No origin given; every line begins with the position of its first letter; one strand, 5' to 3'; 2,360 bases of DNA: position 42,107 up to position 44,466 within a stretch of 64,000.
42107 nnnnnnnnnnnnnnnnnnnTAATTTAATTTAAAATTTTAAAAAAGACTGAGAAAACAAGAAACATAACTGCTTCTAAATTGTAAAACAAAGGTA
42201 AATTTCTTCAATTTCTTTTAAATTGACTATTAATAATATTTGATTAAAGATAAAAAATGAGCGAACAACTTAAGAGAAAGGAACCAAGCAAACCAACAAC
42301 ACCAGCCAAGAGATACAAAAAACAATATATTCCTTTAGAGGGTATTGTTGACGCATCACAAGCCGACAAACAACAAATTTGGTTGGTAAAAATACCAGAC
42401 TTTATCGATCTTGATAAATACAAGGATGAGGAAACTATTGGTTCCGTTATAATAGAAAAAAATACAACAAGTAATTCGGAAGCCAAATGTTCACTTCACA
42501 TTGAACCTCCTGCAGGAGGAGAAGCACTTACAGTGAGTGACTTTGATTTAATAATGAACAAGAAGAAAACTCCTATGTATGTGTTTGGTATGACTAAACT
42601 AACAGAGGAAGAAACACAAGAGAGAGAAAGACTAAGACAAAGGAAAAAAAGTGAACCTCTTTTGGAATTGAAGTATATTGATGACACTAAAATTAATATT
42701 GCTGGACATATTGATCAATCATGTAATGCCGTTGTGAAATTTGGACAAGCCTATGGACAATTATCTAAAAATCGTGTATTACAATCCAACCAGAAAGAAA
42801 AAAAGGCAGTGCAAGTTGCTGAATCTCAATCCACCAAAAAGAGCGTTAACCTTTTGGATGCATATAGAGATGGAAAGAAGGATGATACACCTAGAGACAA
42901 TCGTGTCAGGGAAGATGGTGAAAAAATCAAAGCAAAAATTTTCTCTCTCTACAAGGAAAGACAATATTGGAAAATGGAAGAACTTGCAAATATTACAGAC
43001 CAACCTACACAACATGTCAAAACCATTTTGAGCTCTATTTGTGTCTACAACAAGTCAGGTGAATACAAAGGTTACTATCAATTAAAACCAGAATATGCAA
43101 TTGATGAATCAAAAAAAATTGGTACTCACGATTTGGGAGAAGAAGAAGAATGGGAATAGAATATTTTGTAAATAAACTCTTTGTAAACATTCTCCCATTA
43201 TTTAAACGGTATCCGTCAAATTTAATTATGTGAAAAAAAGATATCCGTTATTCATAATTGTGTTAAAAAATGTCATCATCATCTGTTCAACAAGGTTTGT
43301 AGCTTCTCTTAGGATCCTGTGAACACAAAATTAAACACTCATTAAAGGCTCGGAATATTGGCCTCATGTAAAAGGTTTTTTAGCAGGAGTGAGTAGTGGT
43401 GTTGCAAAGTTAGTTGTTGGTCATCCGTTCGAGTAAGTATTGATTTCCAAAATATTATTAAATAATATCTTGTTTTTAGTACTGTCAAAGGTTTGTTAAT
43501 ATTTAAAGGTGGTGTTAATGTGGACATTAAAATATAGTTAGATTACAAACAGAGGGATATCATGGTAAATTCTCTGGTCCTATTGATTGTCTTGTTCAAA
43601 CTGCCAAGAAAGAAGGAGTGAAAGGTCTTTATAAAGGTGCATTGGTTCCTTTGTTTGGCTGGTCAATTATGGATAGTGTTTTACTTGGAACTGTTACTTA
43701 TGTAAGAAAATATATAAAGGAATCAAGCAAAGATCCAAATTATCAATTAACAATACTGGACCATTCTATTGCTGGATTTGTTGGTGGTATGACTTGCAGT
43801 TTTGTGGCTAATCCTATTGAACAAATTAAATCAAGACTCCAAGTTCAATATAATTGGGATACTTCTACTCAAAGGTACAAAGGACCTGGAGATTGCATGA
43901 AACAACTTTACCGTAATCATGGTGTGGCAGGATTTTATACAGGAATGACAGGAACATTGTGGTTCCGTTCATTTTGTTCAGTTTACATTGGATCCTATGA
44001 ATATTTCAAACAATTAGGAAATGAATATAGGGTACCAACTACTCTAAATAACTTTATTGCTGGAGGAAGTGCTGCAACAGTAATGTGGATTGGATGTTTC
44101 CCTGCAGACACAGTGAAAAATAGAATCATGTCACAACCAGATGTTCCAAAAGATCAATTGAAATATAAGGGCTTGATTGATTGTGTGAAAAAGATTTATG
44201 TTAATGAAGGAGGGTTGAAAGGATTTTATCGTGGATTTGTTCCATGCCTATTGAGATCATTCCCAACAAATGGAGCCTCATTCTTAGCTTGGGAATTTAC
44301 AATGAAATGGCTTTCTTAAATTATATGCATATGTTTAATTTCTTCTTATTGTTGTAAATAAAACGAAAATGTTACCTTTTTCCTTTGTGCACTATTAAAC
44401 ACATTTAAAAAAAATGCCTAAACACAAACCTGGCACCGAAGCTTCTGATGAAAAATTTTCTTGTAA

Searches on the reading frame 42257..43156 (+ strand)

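Call 42: search_protein_families(library=pfam, max_evalue=0.00001, proteins=[window:42257-43156:+])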
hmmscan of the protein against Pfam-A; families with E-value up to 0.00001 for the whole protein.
window:42257-43156:+ (300 aa): 2 families
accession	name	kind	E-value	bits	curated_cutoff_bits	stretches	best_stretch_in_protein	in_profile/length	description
PF02270.21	TFIIF_beta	-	7.3e-18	64.9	23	1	218-280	2-64/65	TFIIF, beta subunit HTH domain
PF17683.6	TFIIF_beta_N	-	3.2e-06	28.2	25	0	38-176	1-103/145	TFIIF, beta subunit N-terminus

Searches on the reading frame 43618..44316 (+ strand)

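Call 42: search_protein_families(library=pfam, max_evalue=0.00001, proteins=[window:43618-44316:+])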
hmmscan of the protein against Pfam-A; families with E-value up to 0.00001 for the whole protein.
window:43618-44316:+ (233 aa): 1 family
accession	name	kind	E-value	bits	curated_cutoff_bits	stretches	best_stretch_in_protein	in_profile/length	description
PF00153.32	Mito_carr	-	5.7e-43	145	22.3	2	141-232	4-92/96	Mitochondrial carrier protein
